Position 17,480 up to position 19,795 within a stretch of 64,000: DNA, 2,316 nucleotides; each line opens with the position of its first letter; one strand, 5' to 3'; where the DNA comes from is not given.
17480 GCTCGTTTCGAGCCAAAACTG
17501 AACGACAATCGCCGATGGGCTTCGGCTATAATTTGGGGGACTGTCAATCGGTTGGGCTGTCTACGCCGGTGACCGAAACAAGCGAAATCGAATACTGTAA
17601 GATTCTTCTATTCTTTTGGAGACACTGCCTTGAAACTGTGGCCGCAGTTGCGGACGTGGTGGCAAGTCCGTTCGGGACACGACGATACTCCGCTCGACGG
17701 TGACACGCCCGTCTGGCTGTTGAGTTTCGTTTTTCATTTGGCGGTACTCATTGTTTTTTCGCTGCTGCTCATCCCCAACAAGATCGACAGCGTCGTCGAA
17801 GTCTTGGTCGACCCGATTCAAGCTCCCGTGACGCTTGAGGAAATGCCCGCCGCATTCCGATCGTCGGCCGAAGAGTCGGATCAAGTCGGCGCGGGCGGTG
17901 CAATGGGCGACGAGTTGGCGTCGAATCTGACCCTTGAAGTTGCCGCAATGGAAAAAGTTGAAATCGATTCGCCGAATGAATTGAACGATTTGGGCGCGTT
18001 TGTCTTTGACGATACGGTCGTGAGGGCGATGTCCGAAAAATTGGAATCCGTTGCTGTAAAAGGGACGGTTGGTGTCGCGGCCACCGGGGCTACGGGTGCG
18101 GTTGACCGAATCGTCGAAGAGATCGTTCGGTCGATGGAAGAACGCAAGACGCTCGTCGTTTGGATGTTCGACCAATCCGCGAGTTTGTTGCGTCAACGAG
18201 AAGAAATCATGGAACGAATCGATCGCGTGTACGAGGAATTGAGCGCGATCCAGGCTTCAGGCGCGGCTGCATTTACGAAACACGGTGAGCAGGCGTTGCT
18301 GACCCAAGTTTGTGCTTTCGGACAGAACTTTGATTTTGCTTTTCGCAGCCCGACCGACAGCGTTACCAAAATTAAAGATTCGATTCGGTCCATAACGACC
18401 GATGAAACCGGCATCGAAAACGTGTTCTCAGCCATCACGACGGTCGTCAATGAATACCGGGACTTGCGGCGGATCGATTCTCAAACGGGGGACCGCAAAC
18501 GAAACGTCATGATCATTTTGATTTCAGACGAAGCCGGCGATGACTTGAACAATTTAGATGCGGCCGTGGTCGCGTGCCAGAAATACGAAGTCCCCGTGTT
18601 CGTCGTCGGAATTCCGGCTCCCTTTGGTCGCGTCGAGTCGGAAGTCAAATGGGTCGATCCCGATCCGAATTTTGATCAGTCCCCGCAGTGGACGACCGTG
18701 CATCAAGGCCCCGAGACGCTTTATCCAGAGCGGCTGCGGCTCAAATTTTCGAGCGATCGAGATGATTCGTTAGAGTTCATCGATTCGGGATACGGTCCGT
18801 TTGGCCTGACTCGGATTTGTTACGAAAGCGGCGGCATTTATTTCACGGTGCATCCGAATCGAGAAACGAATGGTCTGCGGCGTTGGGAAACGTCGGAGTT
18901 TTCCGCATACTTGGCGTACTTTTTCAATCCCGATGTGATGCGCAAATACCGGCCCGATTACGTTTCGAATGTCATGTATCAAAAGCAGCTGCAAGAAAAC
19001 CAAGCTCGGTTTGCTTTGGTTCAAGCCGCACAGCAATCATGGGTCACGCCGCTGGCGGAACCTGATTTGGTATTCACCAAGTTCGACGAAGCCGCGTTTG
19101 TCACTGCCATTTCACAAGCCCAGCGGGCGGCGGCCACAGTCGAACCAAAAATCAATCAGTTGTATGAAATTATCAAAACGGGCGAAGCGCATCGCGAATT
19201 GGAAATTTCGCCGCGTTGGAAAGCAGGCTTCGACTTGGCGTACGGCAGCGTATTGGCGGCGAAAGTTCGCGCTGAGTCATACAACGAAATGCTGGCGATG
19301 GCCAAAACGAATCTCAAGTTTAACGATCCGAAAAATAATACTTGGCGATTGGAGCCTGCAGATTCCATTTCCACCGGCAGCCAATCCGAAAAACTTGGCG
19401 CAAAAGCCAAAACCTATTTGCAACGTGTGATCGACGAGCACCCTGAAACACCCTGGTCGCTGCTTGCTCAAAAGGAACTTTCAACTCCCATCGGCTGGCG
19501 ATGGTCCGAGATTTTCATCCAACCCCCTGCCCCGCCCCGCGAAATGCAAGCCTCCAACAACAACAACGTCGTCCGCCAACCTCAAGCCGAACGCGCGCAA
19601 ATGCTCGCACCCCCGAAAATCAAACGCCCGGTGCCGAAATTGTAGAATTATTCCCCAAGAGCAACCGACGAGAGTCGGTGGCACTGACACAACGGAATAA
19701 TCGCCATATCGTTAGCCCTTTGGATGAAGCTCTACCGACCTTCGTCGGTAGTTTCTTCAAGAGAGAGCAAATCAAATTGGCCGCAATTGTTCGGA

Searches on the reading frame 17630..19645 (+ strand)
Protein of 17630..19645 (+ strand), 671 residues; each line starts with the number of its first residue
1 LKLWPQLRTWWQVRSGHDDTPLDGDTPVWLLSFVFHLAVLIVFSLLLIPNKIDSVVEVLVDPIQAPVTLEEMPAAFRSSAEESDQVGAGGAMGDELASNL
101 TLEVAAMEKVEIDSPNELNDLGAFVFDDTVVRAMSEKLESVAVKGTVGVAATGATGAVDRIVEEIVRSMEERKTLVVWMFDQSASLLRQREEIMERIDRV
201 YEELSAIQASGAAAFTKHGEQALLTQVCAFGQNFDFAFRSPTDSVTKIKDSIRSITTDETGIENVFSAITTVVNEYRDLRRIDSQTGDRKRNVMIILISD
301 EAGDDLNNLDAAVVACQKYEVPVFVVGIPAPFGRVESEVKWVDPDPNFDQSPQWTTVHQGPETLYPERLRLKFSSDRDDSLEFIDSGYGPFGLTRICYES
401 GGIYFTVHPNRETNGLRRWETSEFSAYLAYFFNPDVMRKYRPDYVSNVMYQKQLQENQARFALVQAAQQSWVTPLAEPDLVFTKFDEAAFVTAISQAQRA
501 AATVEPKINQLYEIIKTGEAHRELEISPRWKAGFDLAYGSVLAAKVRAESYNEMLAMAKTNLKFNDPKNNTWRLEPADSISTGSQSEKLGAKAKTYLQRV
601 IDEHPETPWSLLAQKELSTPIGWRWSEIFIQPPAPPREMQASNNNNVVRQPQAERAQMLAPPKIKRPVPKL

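Call 73: search_protein_families(library=pfam, proteins=[window:17630-19645:+], max_evalue=0.00001)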
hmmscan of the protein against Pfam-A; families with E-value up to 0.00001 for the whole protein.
window:17630-19645:+ (671 aa): 1 family
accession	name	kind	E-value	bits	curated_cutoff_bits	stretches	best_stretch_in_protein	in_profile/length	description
PF00092.34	VWA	-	2.1e-07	31.8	23.8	1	177-328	3-139/174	von Willebrand factor type A domain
